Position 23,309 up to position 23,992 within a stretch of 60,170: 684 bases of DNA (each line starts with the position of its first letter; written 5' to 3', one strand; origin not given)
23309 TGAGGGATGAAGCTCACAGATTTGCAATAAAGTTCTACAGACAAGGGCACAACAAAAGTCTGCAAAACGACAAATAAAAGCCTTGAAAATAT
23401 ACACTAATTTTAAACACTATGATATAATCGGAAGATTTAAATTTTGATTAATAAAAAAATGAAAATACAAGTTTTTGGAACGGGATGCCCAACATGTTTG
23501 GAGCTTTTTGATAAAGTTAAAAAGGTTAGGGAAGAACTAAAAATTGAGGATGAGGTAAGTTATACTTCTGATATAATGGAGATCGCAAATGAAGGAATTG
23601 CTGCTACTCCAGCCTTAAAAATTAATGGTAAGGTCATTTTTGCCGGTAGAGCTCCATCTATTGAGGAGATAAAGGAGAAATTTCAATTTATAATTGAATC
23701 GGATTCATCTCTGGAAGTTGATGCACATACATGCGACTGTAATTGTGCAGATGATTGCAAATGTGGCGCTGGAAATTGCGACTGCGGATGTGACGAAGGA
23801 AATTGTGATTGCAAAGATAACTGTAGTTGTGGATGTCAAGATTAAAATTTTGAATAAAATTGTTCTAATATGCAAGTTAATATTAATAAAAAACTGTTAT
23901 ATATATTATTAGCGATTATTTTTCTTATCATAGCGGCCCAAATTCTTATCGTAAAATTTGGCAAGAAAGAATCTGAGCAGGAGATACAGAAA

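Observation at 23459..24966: Thioredoxin-metallothionein fusion heading an arsEFG-like operon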

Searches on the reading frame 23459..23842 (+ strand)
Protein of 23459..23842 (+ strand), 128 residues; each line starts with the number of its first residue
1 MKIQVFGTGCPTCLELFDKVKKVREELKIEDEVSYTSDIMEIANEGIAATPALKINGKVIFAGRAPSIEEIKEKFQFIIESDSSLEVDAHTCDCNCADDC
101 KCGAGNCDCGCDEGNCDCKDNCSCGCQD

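Call 3: search_protein_families(library=pfam, proteins=[window:23459-23842:+], max_evalue=1)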
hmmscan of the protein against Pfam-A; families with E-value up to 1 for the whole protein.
window:23459-23842:+ (128 aa): 2 families
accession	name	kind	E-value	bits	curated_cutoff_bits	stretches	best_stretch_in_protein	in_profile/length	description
PF13192.12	Thioredoxin_3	-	2.1e-19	69.8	24.8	1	1-74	1-74/76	Thioredoxin domain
PF13462.12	Thioredoxin_4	-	0.0064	17.1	23.2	0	40-70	130-158/165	Thioredoxin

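Call 4: search_protein_families(library=ncbifam, proteins=[window:23459-23842:+], max_evalue=1)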
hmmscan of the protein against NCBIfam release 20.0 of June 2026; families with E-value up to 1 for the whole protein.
window:23459-23842:+ (128 aa): 2 families
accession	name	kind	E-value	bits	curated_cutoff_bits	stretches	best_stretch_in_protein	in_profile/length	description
TIGR00412.2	redox_disulf_2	subfamily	1.9e-22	79.4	62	1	2-73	1-72/75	MTH895/ArsE family thioredoxin-like protein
TIGR00411.1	redox_disulf_1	equivalog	1.8e-06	27.9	92.75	1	10-74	14-77/82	MJ0307 family thioredoxin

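Call 8: find_homologous_proteins(query=window:23459-23842:+, max_evalue=0.001)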
Query window:23459-23842:+ (128 aa): 3 proteins with E <= 0.001 among 8 candidates.
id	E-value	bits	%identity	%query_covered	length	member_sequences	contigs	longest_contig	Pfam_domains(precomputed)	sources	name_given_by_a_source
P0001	1.2e-79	283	100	100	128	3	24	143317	PF13192.13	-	-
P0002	7.9e-16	76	38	86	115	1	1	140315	PF13192.13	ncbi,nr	ncbi:MAG: thioredoxin family protein [Candidatus Roizmanbacteria bacterium]|nr:thioredoxin family pr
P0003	5.5e-12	64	49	57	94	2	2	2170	PF13192.13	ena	-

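Call 11: find_encoding_contigs(protein=P0002, flank=6000, max_places=4)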
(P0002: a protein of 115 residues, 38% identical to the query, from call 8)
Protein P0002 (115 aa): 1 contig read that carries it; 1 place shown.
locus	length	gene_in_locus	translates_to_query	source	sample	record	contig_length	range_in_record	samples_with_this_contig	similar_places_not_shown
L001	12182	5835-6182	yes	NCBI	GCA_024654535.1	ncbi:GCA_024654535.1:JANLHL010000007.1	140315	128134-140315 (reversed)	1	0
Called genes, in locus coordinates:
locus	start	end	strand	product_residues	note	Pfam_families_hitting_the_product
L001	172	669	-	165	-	PF13302:Acetyltransf_3, PF13420:Acetyltransf_4, PF00583:Acetyltransf_1, PF13673:Acetyltransf_10, PF13508:Acetyltransf_7, PF14542:Acetyltransf_CG (weak), PF08445:FR47 (weak)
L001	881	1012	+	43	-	-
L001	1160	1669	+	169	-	-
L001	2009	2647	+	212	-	-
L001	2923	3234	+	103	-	-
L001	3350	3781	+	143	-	PF00293:NUDIX, PF14815:NUDIX_4 (weak)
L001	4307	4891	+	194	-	-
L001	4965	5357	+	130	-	PF00903:Glyoxalase, PF12681:Glyoxalase_2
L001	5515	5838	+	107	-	PF01638:HxlR (weak), PF01022:HTH_5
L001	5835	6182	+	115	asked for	PF13192:Thioredoxin_3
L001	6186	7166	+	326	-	PF03773:ArsP_1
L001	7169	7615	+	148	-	-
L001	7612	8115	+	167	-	-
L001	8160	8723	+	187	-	-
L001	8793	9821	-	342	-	PF13091:PLDc_2, PF00614:PLDc (faint), PF13091:PLDc_2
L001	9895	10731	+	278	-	PF05050:Methyltransf_21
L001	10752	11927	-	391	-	PF13091:PLDc_2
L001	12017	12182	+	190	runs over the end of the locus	PF14066:DUF4256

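Call 12: find_encoding_contigs(protein=P0001, flank=6000, max_places=6)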
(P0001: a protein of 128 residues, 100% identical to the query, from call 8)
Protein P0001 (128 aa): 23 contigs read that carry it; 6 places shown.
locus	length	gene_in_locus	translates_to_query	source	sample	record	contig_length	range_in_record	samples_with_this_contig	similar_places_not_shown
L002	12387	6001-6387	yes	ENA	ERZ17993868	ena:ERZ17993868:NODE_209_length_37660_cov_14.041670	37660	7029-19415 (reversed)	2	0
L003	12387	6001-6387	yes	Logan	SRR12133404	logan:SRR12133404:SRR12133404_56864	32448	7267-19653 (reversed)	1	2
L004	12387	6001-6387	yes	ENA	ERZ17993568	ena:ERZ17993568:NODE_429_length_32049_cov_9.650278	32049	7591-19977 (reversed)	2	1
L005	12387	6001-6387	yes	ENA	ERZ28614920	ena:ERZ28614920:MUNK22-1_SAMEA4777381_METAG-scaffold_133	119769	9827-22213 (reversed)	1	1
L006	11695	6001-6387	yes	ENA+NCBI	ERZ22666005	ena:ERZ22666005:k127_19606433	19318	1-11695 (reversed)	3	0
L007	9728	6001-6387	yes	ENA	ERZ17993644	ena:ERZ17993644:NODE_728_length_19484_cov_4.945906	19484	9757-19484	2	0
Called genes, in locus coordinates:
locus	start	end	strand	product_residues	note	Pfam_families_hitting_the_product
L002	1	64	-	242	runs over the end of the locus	PF06560:GPI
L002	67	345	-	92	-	PF02325:CCB3_YggT (weak)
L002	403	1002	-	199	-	-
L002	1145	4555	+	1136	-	PF02811:PHP, PF07733:DNA_pol3_alpha, PF17657:DNA_pol3_finger, PF14579:HHH_6, PF01336:tRNA_anti-codon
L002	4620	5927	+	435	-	PF01541:GIY-YIG (weak), PF27096:UvrC_M, PF08459:UvrC_RNaseH_dom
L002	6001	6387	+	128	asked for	PF13192:Thioredoxin_3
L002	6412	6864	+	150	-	-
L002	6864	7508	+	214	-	PF13386:DsbD_2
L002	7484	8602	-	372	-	-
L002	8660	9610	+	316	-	PF01207:Dus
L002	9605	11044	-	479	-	PF04055:Radical_SAM, PF16199:Radical_SAM_C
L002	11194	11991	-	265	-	-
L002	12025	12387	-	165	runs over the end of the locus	-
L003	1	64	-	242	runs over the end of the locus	PF06560:GPI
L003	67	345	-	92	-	PF02325:CCB3_YggT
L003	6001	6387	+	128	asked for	PF13192:Thioredoxin_3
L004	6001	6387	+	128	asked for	PF13192:Thioredoxin_3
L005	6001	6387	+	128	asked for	PF13192:Thioredoxin_3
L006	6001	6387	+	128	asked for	PF13192:Thioredoxin_3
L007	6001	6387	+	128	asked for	PF13192:Thioredoxin_3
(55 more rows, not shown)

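Call 16: search_solved_structures(query=window:23459-23842:+, max_evalue=1, show_alignments=2)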
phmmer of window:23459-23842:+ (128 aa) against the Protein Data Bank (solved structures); distinct sequences matched with E-value up to 1: 4.
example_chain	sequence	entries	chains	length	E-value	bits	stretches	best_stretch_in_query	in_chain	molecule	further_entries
1ilo_A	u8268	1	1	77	8.7e-10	42.1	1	1-73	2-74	conserved hypothetical protein MtH895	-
1nho_A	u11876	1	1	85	0.00012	25.5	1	9-74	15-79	Probable Thioredoxin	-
1fo5_A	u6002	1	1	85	0.0085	19.5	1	2-73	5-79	THIOREDOXIN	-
2k8s_A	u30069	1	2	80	0.44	13.9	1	6-72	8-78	Thioredoxin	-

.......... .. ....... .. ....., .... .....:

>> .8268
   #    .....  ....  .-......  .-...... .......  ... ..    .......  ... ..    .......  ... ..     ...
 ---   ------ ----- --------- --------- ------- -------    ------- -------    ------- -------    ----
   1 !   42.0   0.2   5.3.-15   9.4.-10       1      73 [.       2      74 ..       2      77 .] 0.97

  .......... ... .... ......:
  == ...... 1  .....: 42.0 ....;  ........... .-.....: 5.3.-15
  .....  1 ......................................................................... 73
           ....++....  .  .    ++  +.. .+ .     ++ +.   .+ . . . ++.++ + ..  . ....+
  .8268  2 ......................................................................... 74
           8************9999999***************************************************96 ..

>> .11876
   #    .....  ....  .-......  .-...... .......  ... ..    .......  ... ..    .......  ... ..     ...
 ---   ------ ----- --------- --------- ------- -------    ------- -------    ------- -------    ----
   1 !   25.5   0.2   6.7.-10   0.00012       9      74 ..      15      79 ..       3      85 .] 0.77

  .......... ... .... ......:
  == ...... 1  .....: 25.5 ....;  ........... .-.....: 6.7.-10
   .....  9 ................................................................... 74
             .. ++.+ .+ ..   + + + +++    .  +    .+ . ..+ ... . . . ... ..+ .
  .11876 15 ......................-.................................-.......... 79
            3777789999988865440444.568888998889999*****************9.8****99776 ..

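Call 17: search_protein_representatives(protein=window:23459-23842:+)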
Query: 128 residues. Proteins with E-value up to 0.001 (for the whole library): 1364; up to 1e-10: 57; up to 1e-30: 1. The best 150 are listed.
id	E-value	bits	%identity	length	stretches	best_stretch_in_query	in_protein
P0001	3.9e-80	282.8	100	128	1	1-128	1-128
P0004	5.5e-17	78.4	37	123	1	1-124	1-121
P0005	9.1e-16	74.4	40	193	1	2-125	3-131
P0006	1.4e-14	70.6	47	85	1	1-74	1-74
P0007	1.6e-14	70.4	46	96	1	1-100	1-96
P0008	3.9e-14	69.2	38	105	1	1-107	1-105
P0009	5.9e-14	68.6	37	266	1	1-116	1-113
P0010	6.3e-14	68.5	36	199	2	2-71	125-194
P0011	7.5e-14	68.2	35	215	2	2-83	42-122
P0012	8.5e-14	68.1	44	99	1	1-100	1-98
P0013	9.2e-14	68.0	50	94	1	1-74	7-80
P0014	2.8e-13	66.4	41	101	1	1-100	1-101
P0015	2.8e-13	66.4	49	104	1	1-74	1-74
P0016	3.4e-13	66.1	38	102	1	2-95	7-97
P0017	6.9e-13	65.1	37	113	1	3-107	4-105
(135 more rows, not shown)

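Call 20: find_encoding_contigs(protein=P0004, flank=5000, max_places=4)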
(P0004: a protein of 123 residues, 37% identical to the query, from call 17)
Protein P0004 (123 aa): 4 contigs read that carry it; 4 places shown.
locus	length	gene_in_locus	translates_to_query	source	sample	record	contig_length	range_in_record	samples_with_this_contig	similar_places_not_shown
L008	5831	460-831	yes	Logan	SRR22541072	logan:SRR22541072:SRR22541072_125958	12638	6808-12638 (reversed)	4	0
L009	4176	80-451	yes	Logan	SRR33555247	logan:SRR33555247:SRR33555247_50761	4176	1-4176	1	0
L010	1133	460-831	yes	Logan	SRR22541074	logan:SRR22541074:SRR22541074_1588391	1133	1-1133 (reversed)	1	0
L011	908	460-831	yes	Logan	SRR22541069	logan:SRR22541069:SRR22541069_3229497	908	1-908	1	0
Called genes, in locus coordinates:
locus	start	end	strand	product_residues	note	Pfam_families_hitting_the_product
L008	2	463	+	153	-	?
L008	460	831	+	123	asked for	PF13192:Thioredoxin_3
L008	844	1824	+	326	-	PF03773:ArsP_1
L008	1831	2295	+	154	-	-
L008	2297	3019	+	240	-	PF02683:DsbD_TM, PF13386:DsbD_2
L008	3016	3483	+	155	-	-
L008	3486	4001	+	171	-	-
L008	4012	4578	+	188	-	-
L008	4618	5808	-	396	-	PF10592:AIPR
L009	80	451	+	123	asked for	PF13192:Thioredoxin_3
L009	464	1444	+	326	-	PF03773:ArsP_1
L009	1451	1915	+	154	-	-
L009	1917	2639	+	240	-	PF02683:DsbD_TM, PF13386:DsbD_2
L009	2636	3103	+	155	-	-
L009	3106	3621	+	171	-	-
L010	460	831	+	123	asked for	PF13192:Thioredoxin_3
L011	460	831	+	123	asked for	PF13192:Thioredoxin_3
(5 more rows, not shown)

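Call 21: find_encoding_contigs(protein=P0005, flank=5000, max_places=4)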
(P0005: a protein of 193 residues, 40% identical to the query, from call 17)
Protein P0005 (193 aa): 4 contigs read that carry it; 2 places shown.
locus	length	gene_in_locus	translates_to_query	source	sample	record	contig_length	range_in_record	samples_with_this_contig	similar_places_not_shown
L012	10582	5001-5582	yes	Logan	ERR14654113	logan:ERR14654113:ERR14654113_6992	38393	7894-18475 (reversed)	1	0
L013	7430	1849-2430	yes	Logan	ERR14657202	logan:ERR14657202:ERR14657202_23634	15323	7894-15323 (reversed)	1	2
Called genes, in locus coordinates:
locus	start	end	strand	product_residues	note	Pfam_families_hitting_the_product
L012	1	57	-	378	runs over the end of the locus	-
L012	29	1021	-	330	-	PF00145:DNA_methylase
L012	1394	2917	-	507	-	PF00117:GATase, PF07722:Peptidase_C26, PF02540:NAD_synthase (weak), PF03054:tRNA_Me_trans (weak), PF06508:QueC (faint), PF00958:GMP_synt_C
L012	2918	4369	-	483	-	PF00478:IMPDH, PF03060:NMO (faint), PF00571:CBS, PF01070:FMN_dh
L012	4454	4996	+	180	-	PF01022:HTH_5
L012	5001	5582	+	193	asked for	PF13192:Thioredoxin_3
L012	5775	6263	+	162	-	PF00578:AhpC-TSA, PF08534:Redoxin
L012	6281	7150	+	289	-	-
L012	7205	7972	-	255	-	PF00528:BPD_transp_1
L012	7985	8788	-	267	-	PF00005:ABC_tran, PF13304:AAA_21 (faint)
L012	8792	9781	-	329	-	PF13379:NMT1_2, PF09084:NMT1, PF12974:Phosphonate-bd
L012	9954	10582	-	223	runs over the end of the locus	PF14014:DUF4230 (weak)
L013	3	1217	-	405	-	?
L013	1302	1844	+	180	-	PF01022:HTH_5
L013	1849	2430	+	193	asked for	PF13192:Thioredoxin_3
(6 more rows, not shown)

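Call 22: search_protein_families(library=ncbifam, proteins=[L008:1831-2292:+, L008:2297-3016:+, L008:3016-3480:+, L008:3486-3998:+, L008:4012-4575:+, L001:7169-7612:+, L001:7612-8112:+, L001:8160-8720:+, L012:6281-7147:+, L008:844-1821:+], max_evalue=0.01)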
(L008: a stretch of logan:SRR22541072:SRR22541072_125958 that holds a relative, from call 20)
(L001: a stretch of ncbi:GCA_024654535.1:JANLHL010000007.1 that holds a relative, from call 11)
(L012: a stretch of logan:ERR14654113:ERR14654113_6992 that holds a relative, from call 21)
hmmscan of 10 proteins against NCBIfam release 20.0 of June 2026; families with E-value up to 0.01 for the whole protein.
L008:1831-2292:+ (154 aa): 1 family
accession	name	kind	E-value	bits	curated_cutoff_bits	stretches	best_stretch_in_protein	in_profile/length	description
NF040494.1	nitrored_ArsF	subfamily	7e-30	103.5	60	1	48-150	1-105/106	nitrophenyl compound nitroreductase subunit ArsF family protein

L008:2297-3016:+ (240 aa): 2 families
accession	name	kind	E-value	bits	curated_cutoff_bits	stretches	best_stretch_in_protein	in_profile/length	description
NF040495.1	tranport_ArsG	equivalog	2.1e-87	292.2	200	1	12-231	3-222/225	aromatic aminobenezylarsenical efflux permease ArsG family transporter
NF001419.0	PRK00293.1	subfamily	0.0029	16.3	330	1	12-192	168-351/574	protein-disulfide reductase DsbD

L008:3016-3480:+ (155 aa): 7 families
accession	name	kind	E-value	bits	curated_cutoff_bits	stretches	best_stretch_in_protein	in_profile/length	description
TIGR02196.1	GlrX_YruB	hypoth_equivalog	2.2e-07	31.3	88.55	1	64-114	1-47/74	glutaredoxin-like protein, YruB-family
TIGR02738.1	TrbB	equivalog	6.9e-05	22.6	132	1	7-80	7-69/153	type-F conjugative transfer system pilin assembly thiol-disulfide isomerase TrbB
TIGR02181.1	GRX_bact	equivalog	0.00021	21.5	90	1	65-116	1-48/80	glutaredoxin 3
NF052435.1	BamI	equivalog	0.00073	19.4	180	1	1-60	1-59/226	biofilm-associated metzincin protease inhibitor BamI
TIGR02180.1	GRX_euk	equivalog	0.0014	18.8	87.25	1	65-114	1-50/84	glutaredoxin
NF041212.1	Uxx_star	subfamily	0.0034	17.6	66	1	65-111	1-43/70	Uxx-star family glutaredoxin-like (seleno)protein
NF047695.1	ThlDiSintDsbAHaem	equivalog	0.0045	16.4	290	1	40-91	17-69/206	thiol:disulfide interchange protein DsbA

L008:3486-3998:+ (171 aa): 0 families

L008:4012-4575:+ (188 aa): 0 families

L001:7169-7612:+ (148 aa): 3 families
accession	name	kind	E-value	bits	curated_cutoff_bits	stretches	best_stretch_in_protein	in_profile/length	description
TIGR02180.1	GRX_euk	equivalog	1.5e-05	25.1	87.25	1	57-134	4-75/84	glutaredoxin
TIGR02738.1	TrbB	equivalog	9.8e-05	22.1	132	1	4-83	4-83/153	type-F conjugative transfer system pilin assembly thiol-disulfide isomerase TrbB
TIGR02196.1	GlrX_YruB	hypoth_equivalog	0.00072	20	88.55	1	60-113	8-57/74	glutaredoxin-like protein, YruB-family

L001:7612-8112:+ (167 aa): 0 families

L001:8160-8720:+ (187 aa): 0 families

L012:6281-7147:+ (289 aa): 0 families

L008:844-1821:+ (326 aa): 2 families
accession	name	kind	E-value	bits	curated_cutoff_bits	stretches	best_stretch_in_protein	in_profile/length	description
NF040736.1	efflux_SaoE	equivalog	3.8e-29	102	325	1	44-325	20-297/352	efflux transporter SaoE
NF033936.1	CuZnOut_SO0444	equivalog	1.1e-22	80.7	300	1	51-324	18-311/351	SO_0444 family Cu/Zn efflux transporter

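Call 23: search_protein_families(library=pfam, proteins=[L008:1831-2292:+, L008:2297-3016:+, L008:3016-3480:+, L008:3486-3998:+, L008:4012-4575:+, L001:7169-7612:+, L001:7612-8112:+, L001:8160-8720:+, L012:6281-7147:+, L008:2-460:+], max_evalue=0.01)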
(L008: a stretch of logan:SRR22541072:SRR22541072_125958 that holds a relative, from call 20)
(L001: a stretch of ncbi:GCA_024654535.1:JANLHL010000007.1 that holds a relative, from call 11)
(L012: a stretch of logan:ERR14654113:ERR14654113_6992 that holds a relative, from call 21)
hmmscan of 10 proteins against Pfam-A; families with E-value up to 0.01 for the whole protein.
L008:1831-2292:+ (154 aa): 1 family
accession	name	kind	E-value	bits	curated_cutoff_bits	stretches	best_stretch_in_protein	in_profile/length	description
PF13899.12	Thioredoxin_7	-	0.0045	17.5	27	1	44-96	14-63/83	Thioredoxin-like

L008:2297-3016:+ (240 aa): 3 families
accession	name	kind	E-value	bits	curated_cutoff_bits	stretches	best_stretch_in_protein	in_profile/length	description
PF13386.12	DsbD_2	-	4.9e-21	76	24.9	1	18-205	1-186/199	Cytochrome C biogenesis protein transmembrane region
PF02683.22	DsbD_TM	-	6.1e-11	42.5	27.1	1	17-220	6-212/219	Cytochrome C biogenesis protein transmembrane domain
PF11139.14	SfLAP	-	4.5e-05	23.4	35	1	22-147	4-122/213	Sap, sulfolipid-1-addressing protein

L008:3016-3480:+ (155 aa): 3 families
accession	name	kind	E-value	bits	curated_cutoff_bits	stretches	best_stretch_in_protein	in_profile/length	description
PF13462.12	Thioredoxin_4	-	0.00023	21.8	23.2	1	59-99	11-55/165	Thioredoxin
PF00462.30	Glutaredoxin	-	0.0003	21.4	22.9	1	65-109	1-41/60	Glutaredoxin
PF13417.12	GST_N_3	-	0.00065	20.4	22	1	67-151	1-70/75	Glutathione S-transferase, N-terminal domain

L008:3486-3998:+ (171 aa): 0 families

L008:4012-4575:+ (188 aa): 0 families

L001:7169-7612:+ (148 aa): 3 families
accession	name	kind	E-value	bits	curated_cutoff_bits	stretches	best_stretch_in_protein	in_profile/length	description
PF00462.30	Glutaredoxin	-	0.00018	22.1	22.9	1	60-108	7-51/60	Glutaredoxin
PF00085.26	Thioredoxin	-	0.0022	18.4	23.5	1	55-98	23-68/103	Thioredoxin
PF05768.20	Glrx-like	-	0.003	18.3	26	1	56-93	4-41/77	Glutaredoxin-like domain (DUF836)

L001:7612-8112:+ (167 aa): 0 families

L001:8160-8720:+ (187 aa): 0 families

L012:6281-7147:+ (289 aa): 1 family
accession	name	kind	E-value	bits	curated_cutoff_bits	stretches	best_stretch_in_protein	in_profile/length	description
PF01758.21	SBF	-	0.00018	21.7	24.3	1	34-203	3-189/191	Sodium Bile acid symporter family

L008:2-460:+ (153 aa): 2 families
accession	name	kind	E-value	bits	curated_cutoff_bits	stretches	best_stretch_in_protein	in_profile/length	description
PF01022.26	HTH_5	-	2.7e-14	53.2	22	1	75-118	2-45/47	Bacterial regulatory protein, arsR family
PF12840.13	HTH_20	-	4.9e-06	26.8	27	1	73-119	2-49/51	Helix-turn-helix domain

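Call 54: find_encoding_contigs(protein=P0179, flank=6000, max_places=2)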
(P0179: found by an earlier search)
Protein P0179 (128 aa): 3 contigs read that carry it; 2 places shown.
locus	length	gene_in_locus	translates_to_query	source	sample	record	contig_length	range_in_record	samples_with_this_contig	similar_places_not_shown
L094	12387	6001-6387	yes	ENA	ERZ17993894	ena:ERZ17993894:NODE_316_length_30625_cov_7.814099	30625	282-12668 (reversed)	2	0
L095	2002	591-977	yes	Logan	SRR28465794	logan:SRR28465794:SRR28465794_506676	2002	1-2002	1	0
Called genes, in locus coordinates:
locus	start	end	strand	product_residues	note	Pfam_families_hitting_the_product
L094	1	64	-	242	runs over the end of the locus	PF06560:GPI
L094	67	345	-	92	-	PF02325:CCB3_YggT (weak)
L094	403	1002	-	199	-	-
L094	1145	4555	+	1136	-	PF02811:PHP, PF07733:DNA_pol3_alpha, PF17657:DNA_pol3_finger, PF14579:HHH_6, PF01336:tRNA_anti-codon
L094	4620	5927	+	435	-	PF01541:GIY-YIG (weak), PF27096:UvrC_M, PF08459:UvrC_RNaseH_dom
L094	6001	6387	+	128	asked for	PF13192:Thioredoxin_3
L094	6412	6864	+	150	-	-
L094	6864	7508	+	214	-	PF13386:DsbD_2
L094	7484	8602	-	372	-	-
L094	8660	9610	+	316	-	PF01207:Dus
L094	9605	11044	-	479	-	PF04055:Radical_SAM, PF16199:Radical_SAM_C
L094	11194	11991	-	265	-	-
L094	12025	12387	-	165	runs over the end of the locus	-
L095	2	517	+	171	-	?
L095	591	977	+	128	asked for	PF13192:Thioredoxin_3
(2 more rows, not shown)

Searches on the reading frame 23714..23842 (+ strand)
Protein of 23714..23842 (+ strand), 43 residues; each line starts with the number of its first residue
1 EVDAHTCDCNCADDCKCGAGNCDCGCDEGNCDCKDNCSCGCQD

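Call 33: search_protein_families(library=pfam, proteins=[window:23714-23842:+], max_evalue=10)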
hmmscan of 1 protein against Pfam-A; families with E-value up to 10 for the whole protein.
seq(43 aa): 0 families
